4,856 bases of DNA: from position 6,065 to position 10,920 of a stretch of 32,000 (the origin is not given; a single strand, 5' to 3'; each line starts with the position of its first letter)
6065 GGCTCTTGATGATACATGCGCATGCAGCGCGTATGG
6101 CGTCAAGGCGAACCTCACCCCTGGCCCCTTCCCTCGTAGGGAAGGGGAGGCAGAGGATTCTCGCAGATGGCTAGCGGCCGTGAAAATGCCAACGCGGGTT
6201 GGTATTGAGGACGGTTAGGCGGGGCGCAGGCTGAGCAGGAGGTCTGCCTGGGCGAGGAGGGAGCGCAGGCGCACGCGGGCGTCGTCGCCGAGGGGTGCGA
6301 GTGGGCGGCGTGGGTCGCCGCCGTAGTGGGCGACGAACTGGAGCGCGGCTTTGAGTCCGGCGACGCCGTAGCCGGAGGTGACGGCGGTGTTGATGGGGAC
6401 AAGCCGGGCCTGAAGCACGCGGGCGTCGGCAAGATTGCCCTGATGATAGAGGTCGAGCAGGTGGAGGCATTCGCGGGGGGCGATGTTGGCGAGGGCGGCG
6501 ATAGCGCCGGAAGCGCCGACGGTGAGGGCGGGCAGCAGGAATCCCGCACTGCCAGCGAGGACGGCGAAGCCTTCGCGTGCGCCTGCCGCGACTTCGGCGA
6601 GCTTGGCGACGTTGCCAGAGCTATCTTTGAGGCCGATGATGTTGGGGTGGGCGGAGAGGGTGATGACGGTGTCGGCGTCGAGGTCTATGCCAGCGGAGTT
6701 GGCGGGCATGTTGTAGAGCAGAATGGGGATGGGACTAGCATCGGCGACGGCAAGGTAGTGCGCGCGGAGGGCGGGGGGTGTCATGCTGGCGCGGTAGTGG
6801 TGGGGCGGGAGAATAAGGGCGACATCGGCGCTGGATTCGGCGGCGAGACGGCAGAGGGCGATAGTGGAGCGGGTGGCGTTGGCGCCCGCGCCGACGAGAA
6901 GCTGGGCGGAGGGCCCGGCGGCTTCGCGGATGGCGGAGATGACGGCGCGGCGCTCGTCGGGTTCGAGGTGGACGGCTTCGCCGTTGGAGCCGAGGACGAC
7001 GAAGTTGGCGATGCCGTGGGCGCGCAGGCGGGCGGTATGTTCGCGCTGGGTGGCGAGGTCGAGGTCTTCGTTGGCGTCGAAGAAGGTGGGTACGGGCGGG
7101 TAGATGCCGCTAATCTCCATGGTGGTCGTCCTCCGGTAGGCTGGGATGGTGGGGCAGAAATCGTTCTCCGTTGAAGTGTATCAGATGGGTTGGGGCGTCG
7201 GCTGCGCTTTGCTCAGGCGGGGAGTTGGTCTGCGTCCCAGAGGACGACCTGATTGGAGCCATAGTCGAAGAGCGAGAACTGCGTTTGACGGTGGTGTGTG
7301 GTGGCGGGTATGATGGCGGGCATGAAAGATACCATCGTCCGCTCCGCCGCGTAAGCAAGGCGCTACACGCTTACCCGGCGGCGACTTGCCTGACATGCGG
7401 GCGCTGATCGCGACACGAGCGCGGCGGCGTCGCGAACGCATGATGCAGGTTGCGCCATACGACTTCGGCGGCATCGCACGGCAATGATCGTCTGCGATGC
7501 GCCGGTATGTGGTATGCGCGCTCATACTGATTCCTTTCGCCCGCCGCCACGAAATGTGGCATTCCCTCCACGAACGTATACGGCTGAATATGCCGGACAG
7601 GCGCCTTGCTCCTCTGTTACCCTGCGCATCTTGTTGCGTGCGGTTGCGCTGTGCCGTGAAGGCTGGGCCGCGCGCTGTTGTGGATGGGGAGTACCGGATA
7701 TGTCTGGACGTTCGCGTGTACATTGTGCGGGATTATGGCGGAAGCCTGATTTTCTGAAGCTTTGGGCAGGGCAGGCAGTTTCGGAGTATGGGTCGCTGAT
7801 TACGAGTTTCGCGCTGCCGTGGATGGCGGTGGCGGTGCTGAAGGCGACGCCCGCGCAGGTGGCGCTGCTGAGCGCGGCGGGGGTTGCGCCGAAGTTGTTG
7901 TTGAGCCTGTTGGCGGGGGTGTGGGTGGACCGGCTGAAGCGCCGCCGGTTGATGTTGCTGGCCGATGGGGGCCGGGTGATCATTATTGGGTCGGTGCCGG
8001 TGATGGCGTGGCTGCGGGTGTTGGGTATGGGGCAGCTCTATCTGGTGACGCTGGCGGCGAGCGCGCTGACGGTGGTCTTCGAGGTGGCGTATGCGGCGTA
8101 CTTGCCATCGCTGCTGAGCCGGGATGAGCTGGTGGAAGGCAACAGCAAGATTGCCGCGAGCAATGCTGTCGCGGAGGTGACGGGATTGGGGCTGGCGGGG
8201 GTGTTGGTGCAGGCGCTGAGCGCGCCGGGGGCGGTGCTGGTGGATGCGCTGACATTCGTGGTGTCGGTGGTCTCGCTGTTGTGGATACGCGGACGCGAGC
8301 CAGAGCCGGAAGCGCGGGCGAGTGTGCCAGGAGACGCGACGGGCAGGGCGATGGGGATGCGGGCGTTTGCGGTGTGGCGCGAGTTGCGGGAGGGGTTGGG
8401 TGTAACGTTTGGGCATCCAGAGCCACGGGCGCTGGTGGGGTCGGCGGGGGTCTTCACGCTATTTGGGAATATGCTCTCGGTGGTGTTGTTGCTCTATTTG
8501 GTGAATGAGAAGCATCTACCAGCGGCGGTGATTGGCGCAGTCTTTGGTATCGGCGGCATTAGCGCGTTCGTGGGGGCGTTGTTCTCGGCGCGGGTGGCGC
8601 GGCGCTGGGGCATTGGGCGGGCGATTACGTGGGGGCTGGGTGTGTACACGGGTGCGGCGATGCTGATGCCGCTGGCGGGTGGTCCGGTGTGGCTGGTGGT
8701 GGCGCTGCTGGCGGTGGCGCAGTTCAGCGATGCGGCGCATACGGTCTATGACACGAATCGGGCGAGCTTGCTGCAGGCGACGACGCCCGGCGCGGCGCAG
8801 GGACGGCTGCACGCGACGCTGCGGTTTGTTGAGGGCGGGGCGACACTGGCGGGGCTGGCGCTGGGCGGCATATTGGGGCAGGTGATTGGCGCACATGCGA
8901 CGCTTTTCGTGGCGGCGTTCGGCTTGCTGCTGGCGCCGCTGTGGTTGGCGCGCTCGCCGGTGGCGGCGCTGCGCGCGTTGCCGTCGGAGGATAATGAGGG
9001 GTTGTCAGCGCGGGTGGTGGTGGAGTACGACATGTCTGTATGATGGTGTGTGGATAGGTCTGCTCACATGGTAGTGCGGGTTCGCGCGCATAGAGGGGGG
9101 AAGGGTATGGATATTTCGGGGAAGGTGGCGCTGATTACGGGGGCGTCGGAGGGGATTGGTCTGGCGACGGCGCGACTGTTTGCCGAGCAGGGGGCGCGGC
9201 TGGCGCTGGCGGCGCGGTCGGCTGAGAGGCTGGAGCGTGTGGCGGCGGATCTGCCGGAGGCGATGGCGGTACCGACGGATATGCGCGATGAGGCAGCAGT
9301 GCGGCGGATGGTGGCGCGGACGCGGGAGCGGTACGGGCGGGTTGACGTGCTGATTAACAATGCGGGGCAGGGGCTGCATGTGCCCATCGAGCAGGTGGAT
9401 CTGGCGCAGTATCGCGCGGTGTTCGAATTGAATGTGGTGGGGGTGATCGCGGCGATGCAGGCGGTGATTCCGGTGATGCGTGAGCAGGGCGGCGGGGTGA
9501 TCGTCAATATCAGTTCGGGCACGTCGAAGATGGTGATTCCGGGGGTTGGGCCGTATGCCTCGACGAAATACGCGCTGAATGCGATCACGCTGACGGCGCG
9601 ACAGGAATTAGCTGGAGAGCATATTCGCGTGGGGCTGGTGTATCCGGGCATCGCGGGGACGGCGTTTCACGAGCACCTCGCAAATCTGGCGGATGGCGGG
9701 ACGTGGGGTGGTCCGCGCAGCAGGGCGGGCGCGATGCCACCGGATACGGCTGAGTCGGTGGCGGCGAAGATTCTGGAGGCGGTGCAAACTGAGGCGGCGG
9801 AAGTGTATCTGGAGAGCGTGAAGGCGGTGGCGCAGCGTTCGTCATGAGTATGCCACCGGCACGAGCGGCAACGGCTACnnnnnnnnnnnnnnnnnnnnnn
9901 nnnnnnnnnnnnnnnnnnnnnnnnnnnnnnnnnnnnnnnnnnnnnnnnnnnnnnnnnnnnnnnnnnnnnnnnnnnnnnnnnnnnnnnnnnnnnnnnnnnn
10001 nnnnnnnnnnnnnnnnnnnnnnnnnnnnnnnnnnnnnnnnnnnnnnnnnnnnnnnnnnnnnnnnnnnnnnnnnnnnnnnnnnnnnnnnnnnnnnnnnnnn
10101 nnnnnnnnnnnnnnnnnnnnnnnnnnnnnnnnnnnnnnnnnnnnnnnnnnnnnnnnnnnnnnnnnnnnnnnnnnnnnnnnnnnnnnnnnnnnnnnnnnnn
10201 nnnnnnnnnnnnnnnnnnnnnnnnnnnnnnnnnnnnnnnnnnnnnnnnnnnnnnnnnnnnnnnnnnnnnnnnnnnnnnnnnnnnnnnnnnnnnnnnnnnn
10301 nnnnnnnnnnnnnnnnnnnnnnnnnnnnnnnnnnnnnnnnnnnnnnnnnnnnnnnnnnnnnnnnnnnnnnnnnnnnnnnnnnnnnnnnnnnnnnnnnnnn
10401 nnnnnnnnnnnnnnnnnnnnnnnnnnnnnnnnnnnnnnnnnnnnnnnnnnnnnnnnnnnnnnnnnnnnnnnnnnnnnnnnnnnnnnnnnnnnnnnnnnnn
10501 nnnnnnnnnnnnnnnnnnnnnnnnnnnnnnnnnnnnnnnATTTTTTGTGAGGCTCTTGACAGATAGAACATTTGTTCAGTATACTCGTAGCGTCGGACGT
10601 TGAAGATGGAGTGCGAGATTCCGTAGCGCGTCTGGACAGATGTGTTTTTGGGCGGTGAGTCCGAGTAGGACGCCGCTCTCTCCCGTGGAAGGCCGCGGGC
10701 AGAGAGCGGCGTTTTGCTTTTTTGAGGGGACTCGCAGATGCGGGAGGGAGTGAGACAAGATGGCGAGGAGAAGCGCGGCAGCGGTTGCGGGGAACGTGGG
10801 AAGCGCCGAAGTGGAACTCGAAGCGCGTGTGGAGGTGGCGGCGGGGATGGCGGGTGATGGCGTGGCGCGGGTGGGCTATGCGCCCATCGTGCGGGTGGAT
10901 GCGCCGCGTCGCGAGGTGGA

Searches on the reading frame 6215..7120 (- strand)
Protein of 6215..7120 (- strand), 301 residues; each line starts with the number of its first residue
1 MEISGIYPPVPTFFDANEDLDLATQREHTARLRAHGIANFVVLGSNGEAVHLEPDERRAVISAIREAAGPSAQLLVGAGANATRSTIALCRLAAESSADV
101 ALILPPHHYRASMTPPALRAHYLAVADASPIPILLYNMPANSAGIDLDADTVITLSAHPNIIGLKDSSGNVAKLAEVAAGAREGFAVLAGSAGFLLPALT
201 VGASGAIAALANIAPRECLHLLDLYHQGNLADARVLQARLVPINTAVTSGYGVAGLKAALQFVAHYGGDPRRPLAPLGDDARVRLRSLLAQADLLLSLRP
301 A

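Call 63: search_protein_families(library=pfam, proteins=[window:6215-7120:-], max_evalue=0.001)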
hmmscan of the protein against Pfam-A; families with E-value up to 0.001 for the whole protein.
window:6215-7120:- (301 aa): 1 family
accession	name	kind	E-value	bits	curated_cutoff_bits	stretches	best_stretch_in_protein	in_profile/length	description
PF00701.28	DHDPS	-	7e-51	173.1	22.1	1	3-291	2-288/289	Dihydrodipicolinate synthetase family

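Call 86: list_cluster_members(proteins=[window:6215-7117:-, window:9050-9844:+, window:17495-18508:+])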
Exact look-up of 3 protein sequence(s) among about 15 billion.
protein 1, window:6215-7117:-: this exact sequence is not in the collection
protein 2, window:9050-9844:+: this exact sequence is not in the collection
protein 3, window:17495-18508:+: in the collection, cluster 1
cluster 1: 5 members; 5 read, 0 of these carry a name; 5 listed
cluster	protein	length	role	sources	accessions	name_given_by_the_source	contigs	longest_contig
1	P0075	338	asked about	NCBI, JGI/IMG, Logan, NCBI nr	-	-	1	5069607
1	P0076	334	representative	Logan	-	-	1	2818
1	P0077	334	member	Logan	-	-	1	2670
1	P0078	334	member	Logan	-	-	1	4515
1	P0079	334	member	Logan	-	-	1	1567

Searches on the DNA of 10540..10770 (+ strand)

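Call 38: build_rna_model(alignment_id=A1, structure=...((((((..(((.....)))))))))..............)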
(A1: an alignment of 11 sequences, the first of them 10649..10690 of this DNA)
Model R1 built from alignment A1 (11 sequences, 42 columns); structure: as given.
model positions 42; base pairs 9; branch points 0; effective number of sequences 11; information 1.124 bits per position. Calibrated on 0.2 Mb of random sequence (short: E-values are rough).
structure used (alignment columns):
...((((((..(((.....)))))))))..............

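Call 39: search_with_rna_model(model_id=R1, sources=[window, L002, L009, L011, L013, L018, L021, L025, L029, L030, L031, L033, L034, L035, L036, L037, L038, L039], max_evalue=10, show_alignments=0)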
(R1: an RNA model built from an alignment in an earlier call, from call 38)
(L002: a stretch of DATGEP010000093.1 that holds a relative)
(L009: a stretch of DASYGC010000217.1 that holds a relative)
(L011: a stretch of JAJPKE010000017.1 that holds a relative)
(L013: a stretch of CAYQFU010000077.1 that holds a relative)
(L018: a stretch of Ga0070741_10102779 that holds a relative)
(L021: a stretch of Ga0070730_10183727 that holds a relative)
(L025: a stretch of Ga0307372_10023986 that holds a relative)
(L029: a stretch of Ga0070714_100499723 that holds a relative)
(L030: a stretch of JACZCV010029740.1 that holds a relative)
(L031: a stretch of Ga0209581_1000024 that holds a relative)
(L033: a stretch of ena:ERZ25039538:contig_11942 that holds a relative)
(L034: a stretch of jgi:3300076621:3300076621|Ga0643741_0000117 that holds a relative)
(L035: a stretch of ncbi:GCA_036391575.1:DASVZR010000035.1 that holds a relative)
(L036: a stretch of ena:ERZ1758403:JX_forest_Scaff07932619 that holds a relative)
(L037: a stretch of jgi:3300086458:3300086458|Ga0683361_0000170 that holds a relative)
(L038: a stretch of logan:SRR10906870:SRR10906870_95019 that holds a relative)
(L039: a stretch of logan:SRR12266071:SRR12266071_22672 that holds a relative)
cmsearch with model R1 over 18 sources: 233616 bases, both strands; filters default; matches with E-value up to 10: 59.
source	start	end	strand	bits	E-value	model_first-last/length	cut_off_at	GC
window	10649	10690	+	59.1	4.3e-10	1-42/42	no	0.67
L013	7530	7571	-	57.8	8e-10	1-42/42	no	0.74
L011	1756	1797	-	57.1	1.1e-09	1-42/42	no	0.67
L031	7377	7418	-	57.1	1.1e-09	1-42/42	no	0.67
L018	1204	1245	+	56.1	1.8e-09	1-42/42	no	0.67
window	27123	27164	+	55.8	2.1e-09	1-42/42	no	0.67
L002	4861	4902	+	54.4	4.1e-09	1-42/42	no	0.67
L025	3164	3205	+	52.3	1.2e-08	1-42/42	no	0.6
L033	9900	9941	+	51.9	1.4e-08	1-42/42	no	0.62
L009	7688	7729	-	51.6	1.6e-08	1-42/42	no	0.71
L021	122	163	-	51.4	1.7e-08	1-42/42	no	0.74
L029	856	897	-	51.4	1.7e-08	1-42/42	no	0.74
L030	2199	2240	+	51.4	1.7e-08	1-42/42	no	0.74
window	21058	21099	+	47.9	9.8e-08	1-42/42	no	0.71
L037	2096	2137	+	39.5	5.6e-06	1-42/42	no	0.64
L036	7443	7484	+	37.3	1.6e-05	1-42/42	no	0.74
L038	7336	7365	-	19.9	0.077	1-42/42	no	0.67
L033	3406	3456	-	17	0.32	1-42/42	no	0.67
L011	1192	1223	+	15.6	0.62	1-42/42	no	0.66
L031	6813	6844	+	15.6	0.62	1-42/42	no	0.66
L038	15928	16002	-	14.5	1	1-42/42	no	0.72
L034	19988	20036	+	14.5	1.1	1-42/42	no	0.73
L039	7341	7379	-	13.7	1.6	1-42/42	no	0.72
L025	6175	6234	+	13.6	1.6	1-42/42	no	0.72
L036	7983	8006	+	13.5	1.7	1-42/42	no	0.71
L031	123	149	+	12.7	2.5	1-42/42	no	0.74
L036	9467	9503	+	12.6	2.7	1-42/42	no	0.76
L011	3372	3414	+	12.3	3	1-42/42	no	0.6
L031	8993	9035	+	12.3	3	1-42/42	no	0.6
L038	8176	8211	-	12.3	3.1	1-42/42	no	0.67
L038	3247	3291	+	12.2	3.2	1-42/42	no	0.67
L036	14652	14693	-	12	3.5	1-42/42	no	0.67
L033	19398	19431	+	11.7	4.2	1-42/42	no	0.62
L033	11258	11291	+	11.7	4.2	1-42/42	no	0.82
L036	4720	4752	-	11.6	4.3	1-42/42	no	0.76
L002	4904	4927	-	11.4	4.7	1-42/42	no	0.71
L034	2400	2462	+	11.4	4.7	1-42/42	no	0.67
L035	7996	8032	+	11.4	4.8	1-42/42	no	0.68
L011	6448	6477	-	11.3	4.9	1-42/42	no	0.7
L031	12069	12098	-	11.3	4.9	1-42/42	no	0.7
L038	16453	16476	+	11.2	5.3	1-42/42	no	0.62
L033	15016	15038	-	10.9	6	1-42/42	no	0.7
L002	6418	6442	-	10.6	7.1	1-42/42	no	0.8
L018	1023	1079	-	10.6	7.1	1-42/42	no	0.7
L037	5182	5234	+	10.5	7.4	1-42/42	no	0.7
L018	407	430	-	10.4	7.7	1-42/42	no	0.79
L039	11033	11059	+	10.3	8.1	1-42/42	no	0.7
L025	3211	3252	-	10.3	8.2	1-42/42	no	0.71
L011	4405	4443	+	10.2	8.7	1-42/42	no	0.69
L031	10026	10064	+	10.2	8.7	1-42/42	no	0.69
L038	13194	13225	+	10.1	8.9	1-42/42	no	0.75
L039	3656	3695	-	10.1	8.9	1-42/42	no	0.68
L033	19036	19101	-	10.1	9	1-42/42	no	0.76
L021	59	117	+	10.1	9.1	1-42/42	no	0.73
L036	20053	20108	-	9.9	9.8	1-42/42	no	0.7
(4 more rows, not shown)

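Call 68: search_with_rna_model(model_id=R1, sources=[L040, L041, L042], max_evalue=1, show_alignments=6)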
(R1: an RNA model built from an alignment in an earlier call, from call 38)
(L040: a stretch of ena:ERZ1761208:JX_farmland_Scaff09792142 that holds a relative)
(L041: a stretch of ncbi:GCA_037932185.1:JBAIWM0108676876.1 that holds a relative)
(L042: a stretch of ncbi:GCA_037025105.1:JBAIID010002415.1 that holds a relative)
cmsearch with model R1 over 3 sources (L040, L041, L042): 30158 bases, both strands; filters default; matches with E-value up to 1: 4.
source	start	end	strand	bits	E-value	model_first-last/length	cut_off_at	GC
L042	2600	2640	+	37.7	1.8e-06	1-42/42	no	0.59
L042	10250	10276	-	13.6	0.22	1-42/42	no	0.74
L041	2669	2705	+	12.3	0.4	1-42/42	no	0.73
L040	8195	8230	+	10.7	0.87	1-42/42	no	0.69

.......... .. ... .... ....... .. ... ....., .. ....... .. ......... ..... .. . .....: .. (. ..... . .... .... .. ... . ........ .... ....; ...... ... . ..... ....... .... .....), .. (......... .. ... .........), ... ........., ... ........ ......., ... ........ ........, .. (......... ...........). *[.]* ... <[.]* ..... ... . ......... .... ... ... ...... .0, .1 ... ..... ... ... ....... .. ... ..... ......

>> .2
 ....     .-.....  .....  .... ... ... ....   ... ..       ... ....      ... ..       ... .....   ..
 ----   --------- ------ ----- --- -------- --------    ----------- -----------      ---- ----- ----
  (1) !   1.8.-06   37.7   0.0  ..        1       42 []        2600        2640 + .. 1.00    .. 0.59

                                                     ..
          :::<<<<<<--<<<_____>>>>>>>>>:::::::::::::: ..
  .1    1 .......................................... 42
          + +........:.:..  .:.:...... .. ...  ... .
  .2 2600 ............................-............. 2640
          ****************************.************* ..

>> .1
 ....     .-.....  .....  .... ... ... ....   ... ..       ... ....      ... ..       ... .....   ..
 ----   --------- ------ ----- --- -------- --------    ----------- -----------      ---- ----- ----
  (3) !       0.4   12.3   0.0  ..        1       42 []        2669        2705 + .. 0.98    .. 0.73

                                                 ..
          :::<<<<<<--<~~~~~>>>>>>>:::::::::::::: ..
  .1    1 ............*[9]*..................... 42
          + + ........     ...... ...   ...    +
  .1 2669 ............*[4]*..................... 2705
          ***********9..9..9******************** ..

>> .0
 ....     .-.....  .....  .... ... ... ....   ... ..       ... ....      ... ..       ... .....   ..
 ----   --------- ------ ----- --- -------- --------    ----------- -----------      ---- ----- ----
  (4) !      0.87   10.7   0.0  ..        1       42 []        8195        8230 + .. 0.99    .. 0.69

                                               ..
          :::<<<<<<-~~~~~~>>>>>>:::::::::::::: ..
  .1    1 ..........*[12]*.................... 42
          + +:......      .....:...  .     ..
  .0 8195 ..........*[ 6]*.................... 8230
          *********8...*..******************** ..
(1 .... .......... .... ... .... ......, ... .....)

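Call 91: search_with_rna_model(model_id=R1, sources=[L043, L044, L045, L046, L047, L048], max_evalue=1, show_alignments=2)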
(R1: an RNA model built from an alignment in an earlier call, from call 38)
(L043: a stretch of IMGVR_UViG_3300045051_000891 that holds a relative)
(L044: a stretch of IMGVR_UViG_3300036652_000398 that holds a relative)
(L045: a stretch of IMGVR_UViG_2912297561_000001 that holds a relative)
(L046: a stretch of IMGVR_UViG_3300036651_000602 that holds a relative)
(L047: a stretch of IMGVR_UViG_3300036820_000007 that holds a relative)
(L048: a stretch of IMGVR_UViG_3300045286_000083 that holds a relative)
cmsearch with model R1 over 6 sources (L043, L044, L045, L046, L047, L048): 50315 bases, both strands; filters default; matches with E-value up to 1: 10.
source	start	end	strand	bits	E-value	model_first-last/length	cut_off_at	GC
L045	9885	9907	+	26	0.00084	5-27/42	no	0.74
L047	932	954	+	25.9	0.00089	5-27/42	no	0.74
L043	880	902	+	24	0.0023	5-27/42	no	0.83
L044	3542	3564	+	21.2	0.0086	5-27/42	no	0.74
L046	9212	9234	+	21.2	0.0086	5-27/42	no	0.74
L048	1700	1722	+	21.2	0.0089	5-27/42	no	0.78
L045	6045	6084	-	14.6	0.21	1-42/42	no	0.6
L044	2052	2114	-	13.2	0.44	1-42/42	no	0.71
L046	7722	7784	-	13.2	0.44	1-42/42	no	0.71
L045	25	96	-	11.7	0.88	1-42/42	no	0.57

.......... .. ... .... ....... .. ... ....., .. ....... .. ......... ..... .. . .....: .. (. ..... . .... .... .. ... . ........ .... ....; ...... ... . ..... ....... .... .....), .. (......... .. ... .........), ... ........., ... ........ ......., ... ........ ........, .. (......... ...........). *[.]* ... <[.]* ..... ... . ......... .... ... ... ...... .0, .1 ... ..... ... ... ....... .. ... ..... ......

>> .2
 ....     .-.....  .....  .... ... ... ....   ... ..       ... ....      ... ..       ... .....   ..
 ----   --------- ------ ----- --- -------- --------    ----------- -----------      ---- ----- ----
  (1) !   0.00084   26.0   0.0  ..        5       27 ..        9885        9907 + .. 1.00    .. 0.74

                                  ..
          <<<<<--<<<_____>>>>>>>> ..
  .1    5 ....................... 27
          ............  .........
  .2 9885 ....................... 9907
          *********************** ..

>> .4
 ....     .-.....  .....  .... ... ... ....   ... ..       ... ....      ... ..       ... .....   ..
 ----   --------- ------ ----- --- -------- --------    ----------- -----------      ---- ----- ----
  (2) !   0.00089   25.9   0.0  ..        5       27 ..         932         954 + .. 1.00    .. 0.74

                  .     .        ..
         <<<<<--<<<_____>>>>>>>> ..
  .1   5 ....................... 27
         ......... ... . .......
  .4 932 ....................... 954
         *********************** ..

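Call 95: search_rna_families(source=window, start=10540, end=10770, threshold=evalue, max_evalue=10)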
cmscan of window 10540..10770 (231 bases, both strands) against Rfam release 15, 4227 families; matches with E-value up to 10: 12.
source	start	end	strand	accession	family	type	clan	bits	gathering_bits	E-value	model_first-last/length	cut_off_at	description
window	10662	10720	+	RF03237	MIR6425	Gene; miRNA;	-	23.1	142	0.008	1-125/125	no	MIR6425 microRNA precursor family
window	10601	10723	+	RF01772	rnk_pseudo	Cis-reg; leader;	-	21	55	0.16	1-108/108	no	Pseudomonas rnk leader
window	10669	10714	+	RF04201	MIR7510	Gene; miRNA;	-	20.4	93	0.1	1-79/79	no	MIR7510 microRNA precursor family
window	10671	10711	+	RF03900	mir-9242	Gene; miRNA;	-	20.2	62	0.32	1-66/66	no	mir-9242 microRNA precursor family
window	10664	10718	+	RF03710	mir-1451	Gene; miRNA;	-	19.7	85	0.79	1-92/92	no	mir-1451 microRNA precursor family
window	10660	10728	+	RF03510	mir-3660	Gene; miRNA;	-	18.6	70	0.26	1-82/82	no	mir-3660 microRNA precursor family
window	10667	10715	+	RF04006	mir-9338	Gene; miRNA;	-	18.1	98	0.16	1-67/67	no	mir-9338 microRNA precursor family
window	10667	10715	+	RF03294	mir-H3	Gene; miRNA;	-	17.7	70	3.1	1-81/81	no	mir-H3 microRNA precursor family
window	10560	10580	+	RF02427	SpF10_sRNA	Gene; sRNA;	-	15.6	60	2.3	1-57/57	no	Streptococcus sRNA SpF10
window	10681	10730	+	RF03228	mir-1471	Gene; miRNA;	-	14.1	82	6.1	1-57/57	no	mir-1471 microRNA precursor family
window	10671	10712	+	RF03448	mir-6131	Gene; miRNA;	-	13.5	66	6.5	1-105/105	no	mir-6131 microRNA precursor family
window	10670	10712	+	RF01019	mir-922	Gene; miRNA;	-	13.1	95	6.5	1-81/81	no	mir-922 microRNA precursor family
